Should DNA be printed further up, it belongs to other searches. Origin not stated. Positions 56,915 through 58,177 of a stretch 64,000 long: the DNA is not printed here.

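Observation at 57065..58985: Tandem duplicated beta-propeller glycosidase-fold proteins embedded in a biosynthetic locus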

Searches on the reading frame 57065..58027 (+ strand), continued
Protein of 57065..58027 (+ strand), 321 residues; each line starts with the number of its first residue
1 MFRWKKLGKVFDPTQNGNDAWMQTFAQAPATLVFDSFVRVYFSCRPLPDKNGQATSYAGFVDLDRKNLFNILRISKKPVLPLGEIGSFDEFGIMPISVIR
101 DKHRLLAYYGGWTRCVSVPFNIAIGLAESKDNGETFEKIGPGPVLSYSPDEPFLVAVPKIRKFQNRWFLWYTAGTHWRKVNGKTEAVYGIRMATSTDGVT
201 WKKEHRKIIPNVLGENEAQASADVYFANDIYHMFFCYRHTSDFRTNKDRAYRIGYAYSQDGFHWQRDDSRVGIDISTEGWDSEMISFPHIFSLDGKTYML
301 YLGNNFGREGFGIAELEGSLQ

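Call 61: get_annotated_region(hit=H57, flank=12000)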
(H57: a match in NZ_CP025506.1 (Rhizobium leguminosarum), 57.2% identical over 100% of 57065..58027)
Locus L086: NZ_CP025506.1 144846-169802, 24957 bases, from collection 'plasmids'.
description: Rhizobium leguminosarum bv. viciae strain UPM791 plasmid pRlvE, complete sequence
organism: Rhizobium leguminosarum (NCBI taxid 387)
taxonomy: Bacteria; Pseudomonadota; Alphaproteobacteria; Hyphomicrobiales; Rhizobiaceae; Rhizobium; Rhizobium leguminosarum
host: -; source: Pisum sativum,pea nodule; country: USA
typing (MOB-suite, as given by PLSDB): non-mobilizable; replicon rep_cluster_841
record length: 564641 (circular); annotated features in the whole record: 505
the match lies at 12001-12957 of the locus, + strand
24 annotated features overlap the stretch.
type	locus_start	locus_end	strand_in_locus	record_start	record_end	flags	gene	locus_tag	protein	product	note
CDS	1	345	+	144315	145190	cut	yghU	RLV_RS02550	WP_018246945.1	glutathione-dependent disulfide-bond oxidoreductase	GO:0006749 - glutathione metabolic process [Evidence IEA]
CDS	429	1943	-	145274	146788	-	-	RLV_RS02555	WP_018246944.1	ABC transporter substrate-binding protein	-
CDS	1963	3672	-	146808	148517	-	-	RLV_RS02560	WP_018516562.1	ABC transporter ATP-binding protein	-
CDS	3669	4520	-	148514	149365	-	-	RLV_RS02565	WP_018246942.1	ABC transporter permease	-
CDS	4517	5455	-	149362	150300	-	-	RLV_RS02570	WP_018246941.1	ABC transporter permease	GO:0055085 - transmembrane transport [Evidence IEA]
CDS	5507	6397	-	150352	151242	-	-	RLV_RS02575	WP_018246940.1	proline iminopeptidase-family hydrolase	GO:0006508 - proteolysis [Evidence IEA]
CDS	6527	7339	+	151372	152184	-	-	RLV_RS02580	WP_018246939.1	LuxR family transcriptional regulator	-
CDS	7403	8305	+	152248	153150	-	-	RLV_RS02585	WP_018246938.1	proline iminopeptidase-family hydrolase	GO:0006508 - proteolysis [Evidence IEA]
CDS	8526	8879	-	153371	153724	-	-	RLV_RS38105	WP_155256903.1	hypothetical protein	-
CDS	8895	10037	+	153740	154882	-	-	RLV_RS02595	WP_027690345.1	DegT/DnrJ/EryC1/StrS family aminotransferase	-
CDS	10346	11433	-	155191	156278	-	-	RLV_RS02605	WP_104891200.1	IS3 family transposase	-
CDS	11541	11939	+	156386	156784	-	-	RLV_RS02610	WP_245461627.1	WbqC family protein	-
CDS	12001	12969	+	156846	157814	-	-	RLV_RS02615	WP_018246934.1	glycosylase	-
CDS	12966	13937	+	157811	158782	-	-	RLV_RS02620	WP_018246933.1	hypothetical protein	-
CDS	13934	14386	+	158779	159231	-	-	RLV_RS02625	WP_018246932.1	GNAT family N-acetyltransferase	-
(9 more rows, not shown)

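Call 62: get_annotated_region(hit=H79, flank=9000)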
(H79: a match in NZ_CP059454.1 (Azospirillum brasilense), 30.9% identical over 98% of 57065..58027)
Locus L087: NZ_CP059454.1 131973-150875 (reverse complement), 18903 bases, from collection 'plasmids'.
description: Azospirillum brasilense strain 2020WEIHUA_K plasmid unnamed5, complete sequence
organism: Azospirillum brasilense (NCBI taxid 192)
taxonomy: Bacteria; Pseudomonadota; Alphaproteobacteria; Rhodospirillales; Azospirillaceae; Azospirillum; Azospirillum brasilense
host: -; source: Prokaryotes,soil; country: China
typing (MOB-suite, as given by PLSDB): non-mobilizable; replicon rep_cluster_771
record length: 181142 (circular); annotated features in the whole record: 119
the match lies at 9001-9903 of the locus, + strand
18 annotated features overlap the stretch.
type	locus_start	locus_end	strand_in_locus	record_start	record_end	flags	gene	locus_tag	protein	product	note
CDS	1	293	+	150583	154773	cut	-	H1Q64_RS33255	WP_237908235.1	glycosyltransferase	-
CDS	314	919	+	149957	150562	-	-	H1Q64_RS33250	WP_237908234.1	class I SAM-dependent methyltransferase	-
CDS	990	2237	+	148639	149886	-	-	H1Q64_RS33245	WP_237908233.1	glycosyltransferase family 4 protein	-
CDS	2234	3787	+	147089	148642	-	-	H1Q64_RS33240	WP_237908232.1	class I SAM-dependent methyltransferase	-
CDS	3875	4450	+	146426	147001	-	gmhA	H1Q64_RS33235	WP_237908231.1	D-sedoheptulose 7-phosphate isomerase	GO:0009244 - lipopolysaccharide core region biosynthetic process [Evidence IEA]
CDS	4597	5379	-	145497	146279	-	-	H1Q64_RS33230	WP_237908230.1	class I SAM-dependent methyltransferase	-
CDS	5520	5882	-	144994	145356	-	-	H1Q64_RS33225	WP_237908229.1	EamA family transporter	-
CDS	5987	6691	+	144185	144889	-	-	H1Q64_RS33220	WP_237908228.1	WbqC family protein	-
CDS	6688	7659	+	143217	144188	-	-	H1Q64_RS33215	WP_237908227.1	glycosyltransferase family 2 protein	-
CDS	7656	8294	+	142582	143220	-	-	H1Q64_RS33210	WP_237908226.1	class I SAM-dependent methyltransferase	-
CDS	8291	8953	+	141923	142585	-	-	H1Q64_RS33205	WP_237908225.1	acetyltransferase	-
CDS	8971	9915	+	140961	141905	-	-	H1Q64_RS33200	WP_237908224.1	hypothetical protein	-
CDS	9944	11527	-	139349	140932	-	-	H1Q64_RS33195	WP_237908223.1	hypothetical protein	-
CDS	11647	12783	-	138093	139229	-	rffA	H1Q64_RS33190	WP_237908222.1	dTDP-4-amino-4,6-dideoxygalactose transaminase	GO:0009246 - enterobacterial common antigen biosynthetic process [Evidence IEA]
CDS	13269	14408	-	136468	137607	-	-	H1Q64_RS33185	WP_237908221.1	NAD(P)/FAD-dependent oxidoreductase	-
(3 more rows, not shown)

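Call 63: get_annotated_region(hit=H81, flank=9000)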
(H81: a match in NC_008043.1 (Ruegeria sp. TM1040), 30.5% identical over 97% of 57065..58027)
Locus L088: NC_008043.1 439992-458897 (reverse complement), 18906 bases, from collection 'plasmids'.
description: Ruegeria sp. TM1040 megaplasmid, complete sequence
organism: Ruegeria sp. TM1040 (NCBI taxid 292414)
taxonomy: Bacteria; Pseudomonadota; Alphaproteobacteria; Rhodobacterales; Roseobacteraceae; Ruegeria; Ruegeria sp. TM1040
host: -; source: -; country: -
typing (MOB-suite, as given by PLSDB): non-mobilizable
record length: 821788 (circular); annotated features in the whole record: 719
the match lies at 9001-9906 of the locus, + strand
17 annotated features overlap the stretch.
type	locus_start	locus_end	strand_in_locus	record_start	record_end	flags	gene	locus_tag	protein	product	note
CDS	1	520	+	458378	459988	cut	-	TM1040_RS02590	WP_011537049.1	ABC transporter ATP-binding protein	-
CDS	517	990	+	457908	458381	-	-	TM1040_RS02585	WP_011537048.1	hypothetical protein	-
CDS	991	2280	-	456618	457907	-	pncB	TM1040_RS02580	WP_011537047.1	nicotinate phosphoribosyltransferase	GO:0019358 - nicotinate nucleotide salvage [Evidence IEA]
CDS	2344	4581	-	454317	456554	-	-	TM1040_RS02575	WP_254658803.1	ATP-binding protein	-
CDS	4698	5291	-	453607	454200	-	pncA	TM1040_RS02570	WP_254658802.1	bifunctional nicotinamidase/pyrazinamidase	-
CDS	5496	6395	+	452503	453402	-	-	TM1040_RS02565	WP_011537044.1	rhodanese-related sulfurtransferase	-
CDS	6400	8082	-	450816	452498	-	-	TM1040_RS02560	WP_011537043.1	UDP-N-acetylglucosamine-peptide N-acetylglucosaminyltransferase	-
CDS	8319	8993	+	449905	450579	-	-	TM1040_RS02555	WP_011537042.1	acetyltransferase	-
CDS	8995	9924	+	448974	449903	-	-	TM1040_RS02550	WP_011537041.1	hypothetical protein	-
CDS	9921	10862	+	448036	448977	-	-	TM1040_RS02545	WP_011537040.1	GNAT family N-acetyltransferase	-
CDS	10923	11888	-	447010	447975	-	-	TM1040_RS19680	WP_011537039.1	glycosyltransferase family 2 protein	-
CDS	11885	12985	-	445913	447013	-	-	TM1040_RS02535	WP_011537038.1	DegT/DnrJ/EryC1/StrS family aminotransferase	-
CDS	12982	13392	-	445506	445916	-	-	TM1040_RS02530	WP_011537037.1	FdtA/QdtA family cupin domain-containing protein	-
CDS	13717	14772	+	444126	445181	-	-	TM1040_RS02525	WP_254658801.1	efflux RND transporter periplasmic adaptor subunit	GO:0006810 - transport [Evidence IEA]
CDS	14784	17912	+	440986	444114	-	-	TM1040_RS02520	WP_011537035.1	efflux RND transporter permease subunit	GO:0006810 - transport [Evidence IEA]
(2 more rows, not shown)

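Call 64: get_annotated_region(hit=H74, flank=9000)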
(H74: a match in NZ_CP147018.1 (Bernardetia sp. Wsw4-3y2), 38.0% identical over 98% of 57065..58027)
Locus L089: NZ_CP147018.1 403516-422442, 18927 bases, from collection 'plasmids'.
description: Bernardetia sp. Wsw4-3y2 plasmid plasmd1, complete sequence
organism: Bernardetia sp. Wsw4-3y2 (NCBI taxid 3127471)
taxonomy: Bacteria; Bacteroidota; Cytophagia; Cytophagales; Bernardetiaceae; Bernardetia; Bernardetia sp. Wsw4-3y2
host: -; source: Red alga,Red algae; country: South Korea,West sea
typing (MOB-suite, as given by PLSDB): non-mobilizable
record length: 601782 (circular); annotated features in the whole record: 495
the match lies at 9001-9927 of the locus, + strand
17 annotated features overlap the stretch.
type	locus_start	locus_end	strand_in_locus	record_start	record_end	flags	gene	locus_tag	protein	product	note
CDS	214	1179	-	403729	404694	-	-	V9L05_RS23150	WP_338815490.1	mevalonate kinase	-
CDS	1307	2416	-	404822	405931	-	-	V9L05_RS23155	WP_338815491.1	diphosphomevalonate decarboxylase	-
CDS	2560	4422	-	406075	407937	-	-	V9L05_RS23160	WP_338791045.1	ABC transporter ATP-binding protein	-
CDS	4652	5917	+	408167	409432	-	-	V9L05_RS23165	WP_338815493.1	ABC transporter ATP-binding protein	-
CDS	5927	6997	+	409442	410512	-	-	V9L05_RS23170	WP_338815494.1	DegT/DnrJ/EryC1/StrS family aminotransferase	-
CDS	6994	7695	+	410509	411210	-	-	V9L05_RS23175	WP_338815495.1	WbqC family protein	-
CDS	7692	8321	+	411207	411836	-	-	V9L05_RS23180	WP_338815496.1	class I SAM-dependent methyltransferase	-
CDS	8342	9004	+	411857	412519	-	-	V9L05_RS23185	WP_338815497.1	acetyltransferase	-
CDS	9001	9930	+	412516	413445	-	-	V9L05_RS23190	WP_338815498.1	hypothetical protein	-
CDS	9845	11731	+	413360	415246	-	-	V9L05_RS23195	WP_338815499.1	hypothetical protein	-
CDS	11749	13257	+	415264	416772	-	-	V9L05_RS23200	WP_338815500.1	glycosyltransferase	-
CDS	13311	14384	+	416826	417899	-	-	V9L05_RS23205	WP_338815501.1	glycosyltransferase family 2 protein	-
CDS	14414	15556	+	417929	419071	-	-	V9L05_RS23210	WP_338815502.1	glycosyltransferase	-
CDS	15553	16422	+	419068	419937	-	-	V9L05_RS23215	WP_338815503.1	NAD-dependent epimerase/dehydratase family protein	-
CDS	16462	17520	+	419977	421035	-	-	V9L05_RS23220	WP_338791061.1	glycosyltransferase family 2 protein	-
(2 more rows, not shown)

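Call 81: search_protein_families(library=pfam, proteins=[P0252, P0263, P0288, P0316, P0349, P0341], max_evalue=0.001)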
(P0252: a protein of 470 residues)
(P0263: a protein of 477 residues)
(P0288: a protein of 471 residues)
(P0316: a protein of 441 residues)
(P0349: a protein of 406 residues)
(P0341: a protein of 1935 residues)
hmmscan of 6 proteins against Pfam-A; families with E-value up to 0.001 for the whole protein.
P0252 (470 aa): 5 families
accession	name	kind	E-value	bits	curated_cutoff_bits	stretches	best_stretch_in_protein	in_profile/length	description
PF00583.31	Acetyltransf_1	-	1.6e-14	54.6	20.7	1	346-452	10-116/116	Acetyltransferase (GNAT) family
PF13673.13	Acetyltransf_10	-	2.6e-09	37.6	23.6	1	374-458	36-113/128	Acetyltransferase (GNAT) domain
PF13508.13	Acetyltransf_7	-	1.3e-08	35.5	27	1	374-454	8-84/84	Acetyltransferase (GNAT) domain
PF13302.13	Acetyltransf_3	-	7.2e-06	27.2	25.4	1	361-453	45-138/138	Acetyltransferase (GNAT) domain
PF00251.26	Glyco_hydro_32N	-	1.7e-05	25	22.1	0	163-244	17-91/307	Glycosyl hydrolases family 32 N-terminal domain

P0263 (477 aa): 2 families
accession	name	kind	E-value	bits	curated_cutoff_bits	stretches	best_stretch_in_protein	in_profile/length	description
PF00583.31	Acetyltransf_1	-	1e-09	39.1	20.7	1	376-460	29-116/116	Acetyltransferase (GNAT) family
PF13508.13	Acetyltransf_7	-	1.3e-08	35.5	27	1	388-461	11-83/84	Acetyltransferase (GNAT) domain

P0288 (471 aa): 3 families
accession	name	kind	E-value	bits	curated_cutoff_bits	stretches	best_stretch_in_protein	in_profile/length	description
PF00583.31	Acetyltransf_1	-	8e-13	49.1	20.7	1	362-454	24-116/116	Acetyltransferase (GNAT) family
PF13508.13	Acetyltransf_7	-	6.6e-07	30.1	27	1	384-455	16-83/84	Acetyltransferase (GNAT) domain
PF13673.13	Acetyltransf_10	-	2e-05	25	23.6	1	372-455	32-108/128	Acetyltransferase (GNAT) domain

P0316 (441 aa): 0 families

P0349 (406 aa): 0 families

P0341 (1935 aa): 3 families
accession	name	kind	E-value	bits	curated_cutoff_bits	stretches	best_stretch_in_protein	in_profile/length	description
PF04041.19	Glyco_hydro_130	-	2.6e-47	161.8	26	3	885-956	57-125/320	beta-1,4-mannooligosaccharide phosphorylase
PF03106.21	WRKY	-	1.2e-06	29.1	21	0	720-734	2-16/59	WRKY DNA -binding domain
PF25788.1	Ig_Rha78A_N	-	0.00018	22.1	27.4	1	1389-1469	16-98/105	Rha78A-like, N-terminal immunoglobulin domain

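Call 85: fold_search(model_id=the predicted structure, library=pdb)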
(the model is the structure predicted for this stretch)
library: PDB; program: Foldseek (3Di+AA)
matches with E <= 10: 836; with E <= 0.001: 293
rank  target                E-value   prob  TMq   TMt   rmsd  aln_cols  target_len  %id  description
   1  5mui_A                1.4e-13  1.00  0.75  0.69   4.6       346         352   18  Glycoside hydrolase BT_0996 (released 2017-03-22)
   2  5mt2                  5.9e-13  1.00  0.74  0.68   4.7       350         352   17  Glycoside hydrolase BT_0996 (released 2017-03-22)
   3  7bwb                  2.5e-11  1.00  0.59  0.43   7.0       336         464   17  Bombyx mori GH32 beta-fructofuranosidase BmSUC1 (released 2020-11-04)
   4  9gph_A                1.6e-10  1.00  0.71  0.75   4.2       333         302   18  Teth514_1788 1,2-beta-oligomannan phosphorylase in complex with mannose (-1) and phosphate (released 2025-09-17)
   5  9fj8_B                2.4e-10  1.00  0.70  0.75   4.5       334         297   18  Teth514_1788 1,2-beta-oligomannan phosphorylase in complex with mannotetraose (released 2025-06-11)
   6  9fj8_A                2.4e-10  1.00  0.70  0.75   4.5       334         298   18  Teth514_1788 1,2-beta-oligomannan phosphorylase in complex with mannotetraose (released 2025-06-11)
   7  7bwc_A                2.4e-10  1.00  0.57  0.41   6.7       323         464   17  Bombyx mori GH32 beta-fructofuranosidase BmSUC1 mutant D63A in complex with sucrose (released 2020-11-04)
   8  4nov                  2.5e-10  1.00  0.67  0.70   5.2       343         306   14  Xsa43E, a GH43 family enzyme from Butyrivibrio proteoclasticus (released 2014-10-08)
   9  5a7v_B                2.5e-10  1.00  0.69  0.63   5.0       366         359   16  The GH130 family of mannoside phosphorylases contains glycoside hydrolases that target beta-1,2 mannosidic linkages in (released 2015-08-26)
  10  3qef_A                2.9e-10  1.00  0.64  0.69   5.3       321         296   16  The structure and function of an arabinan-specific alpha-1,2-arabinofuranosidase identified from screening the activit (released 2011-02-16)
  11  3qef_B                3.2e-10  1.00  0.64  0.69   5.3       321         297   16  The structure and function of an arabinan-specific alpha-1,2-arabinofuranosidase identified from screening the activit (released 2011-02-16)
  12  3r4y_B                3.2e-10  1.00  0.61  0.55   6.2       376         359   12  Crystal structure of alpha-neoagarobiose hydrolase (ALPHA-NABH) from Saccharophagus degradans 2-40 (released 2012-02-01)
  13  5a7v_A                3.4e-10  1.00  0.65  0.58   7.4       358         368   16  The GH130 family of mannoside phosphorylases contains glycoside hydrolases that target beta-1,2 mannosidic linkages in (released 2015-08-26)
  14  7fip_B                3.6e-10  1.00  0.69  0.73   4.7       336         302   17  The native structure of beta-1,2-mannobiose phosphorylase from Thermoanaerobacter sp. (released 2022-01-05)
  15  7vco                  4.2e-10  1.00  0.62  0.43   5.3       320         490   16  Frischella perrara beta-fructofuranosidase (released 2022-03-09)
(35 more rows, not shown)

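Call 92: find_homologous_proteins(query=P0252)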
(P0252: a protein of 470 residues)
Query P0252 (470 aa): 4977 proteins with E <= 0.001 among 8000 candidates; the best 120 are listed.
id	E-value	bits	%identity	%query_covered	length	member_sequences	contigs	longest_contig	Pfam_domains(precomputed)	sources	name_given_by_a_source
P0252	0.0e+0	1094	100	100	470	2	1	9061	PF13673.14,PF13302.14,PF00251.27,PF13508.14,PF00583.32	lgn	-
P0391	6.6e-265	897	81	100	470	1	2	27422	PF13673.14,PF13302.14,PF13508.14,PF00583.32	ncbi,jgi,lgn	-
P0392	6.5e-251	851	73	100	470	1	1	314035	PF13673.14,PF13420.14,PF13302.14,PF13508.14,PF13527.14,PF00583.32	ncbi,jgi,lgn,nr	ncbi:MAG: GNAT family N-acetyltransferase [Pseudobdellovibrionaceae bacterium]|jgi:ribosomal protein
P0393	3.8e-231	786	77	91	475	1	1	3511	PF13673.14,PF13302.14,PF13508.14,PF08445.17,PF00583.32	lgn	-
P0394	5.4e-158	545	53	99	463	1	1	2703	PF13673.14,PF13508.14,PF00583.32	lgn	-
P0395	1.6e-153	530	53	99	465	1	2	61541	PF13673.14,PF13508.14,PF00583.32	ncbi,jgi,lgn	jgi:ribosomal protein S18 acetylase RimI-like enzyme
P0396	5.4e-153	528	51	100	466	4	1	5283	PF13673.14,PF13508.14,PF00583.32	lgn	-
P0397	8.1e-153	528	51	99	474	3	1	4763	PF13673.14,PF13508.14,PF08445.17,PF00583.32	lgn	-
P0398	3.6e-152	526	52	99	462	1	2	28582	PF13673.14,PF13508.14,PF00583.32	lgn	-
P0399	1.0e-151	524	52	99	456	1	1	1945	PF13673.14,PF13508.14,PF00583.32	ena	-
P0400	1.5e-150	520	54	96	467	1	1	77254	PF13673.14,PF13508.14,PF00583.32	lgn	-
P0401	3.5e-149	516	51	96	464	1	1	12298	PF13673.14,PF13508.14,PF00583.32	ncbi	-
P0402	3.4e-148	513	52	96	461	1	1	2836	PF13673.14,PF13508.14,PF00583.32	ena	-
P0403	5.3e-148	512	50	99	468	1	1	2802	PF13673.14,PF13508.14,PF08445.17,PF00583.32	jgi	jgi:ribosomal protein S18 acetylase RimI-like enzyme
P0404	2.1e-147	510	51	99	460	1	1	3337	PF13673.14,PF13508.14,PF08445.17,PF00583.32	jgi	-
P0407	2.4e-141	490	47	99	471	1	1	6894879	PF13673.14,PF13420.14,PF13508.14,PF00583.32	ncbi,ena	-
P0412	1.8e-138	481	47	99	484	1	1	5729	PF13673.14,PF13420.14,PF22847.3,PF13302.14,PF00251.27,PF13508.14,PF08445.17,PF04041.20,PF00583.32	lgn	-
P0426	8.3e-129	449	58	69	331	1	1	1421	PF00251.27,PF04041.20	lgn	-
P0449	7.8e-122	426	59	68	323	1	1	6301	PF00251.27,PF04041.20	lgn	-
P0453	5.9e-121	423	56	68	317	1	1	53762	PF22847.3,PF00251.27,PF04041.20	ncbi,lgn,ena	-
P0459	1.2e-120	422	56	69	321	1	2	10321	PF22847.3,PF00251.27,PF04041.20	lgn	-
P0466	2.0e-120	421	57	68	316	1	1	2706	PF00251.27,PF04041.20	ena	-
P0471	3.9e-120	420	57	68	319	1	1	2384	PF04041.20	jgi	jgi:hypothetical protein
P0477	9.5e-120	419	55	68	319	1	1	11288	PF00251.27,PF04041.20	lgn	-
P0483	3.4e-119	417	56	68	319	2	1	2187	PF22847.3,PF00251.27,PF04041.20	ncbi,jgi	jgi:hypothetical protein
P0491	9.2e-119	416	58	68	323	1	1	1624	PF04041.20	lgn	-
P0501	1.8e-118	415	55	68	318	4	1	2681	PF24793.2,PF00251.27,PF04041.20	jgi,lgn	jgi:predicted GH43/DUF377 family glycosyl hydrolase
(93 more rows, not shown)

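Call 93: find_encoding_contigs(protein=P0392, flank=7000, max_places=1)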
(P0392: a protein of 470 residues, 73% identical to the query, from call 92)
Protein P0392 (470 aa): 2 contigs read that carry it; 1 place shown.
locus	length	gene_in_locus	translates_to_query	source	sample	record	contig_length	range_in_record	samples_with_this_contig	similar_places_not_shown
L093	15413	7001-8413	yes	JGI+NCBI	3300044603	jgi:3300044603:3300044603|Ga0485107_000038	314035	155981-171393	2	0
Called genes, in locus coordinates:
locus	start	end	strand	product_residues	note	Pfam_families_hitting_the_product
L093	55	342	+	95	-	PF02583:Trns_repr_metal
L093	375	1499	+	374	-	PF08240:ADH_N, PF00107:ADH_zinc_N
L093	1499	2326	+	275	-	PF00756:Esterase, PF00326:Peptidase_S9 (weak)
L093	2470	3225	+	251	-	PF05401:NodS (weak), PF13489:Methyltransf_23, PF08241:Methyltransf_11 (weak), PF08242:Methyltransf_12, PF13649:Methyltransf_25 (weak)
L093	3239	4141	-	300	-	PF00483:NTP_transferase, PF12804:NTP_transf_3 (weak)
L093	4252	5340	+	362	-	PF00155:Aminotran_1_2 (weak), PF01041:DegT_DnrJ_EryC1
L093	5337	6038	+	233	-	PF08889:WbqC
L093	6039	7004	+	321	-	PF00251:Glyco_hydro_32N (faint), PF04041:Glyco_hydro_130 (faint)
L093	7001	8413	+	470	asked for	PF13302:Acetyltransf_3 (weak), PF00583:Acetyltransf_1, PF13420:Acetyltransf_4 (weak), PF13527:Acetyltransf_9 (weak), PF13673:Acetyltransf_10, PF13508:Acetyltransf_7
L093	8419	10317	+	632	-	-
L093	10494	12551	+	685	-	PF03797:Autotransporter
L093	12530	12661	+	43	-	-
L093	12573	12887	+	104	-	-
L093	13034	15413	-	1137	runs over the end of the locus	PF00512:HisKA, PF02518:HATPase_c, PF00072:Response_reg, PF01627:Hpt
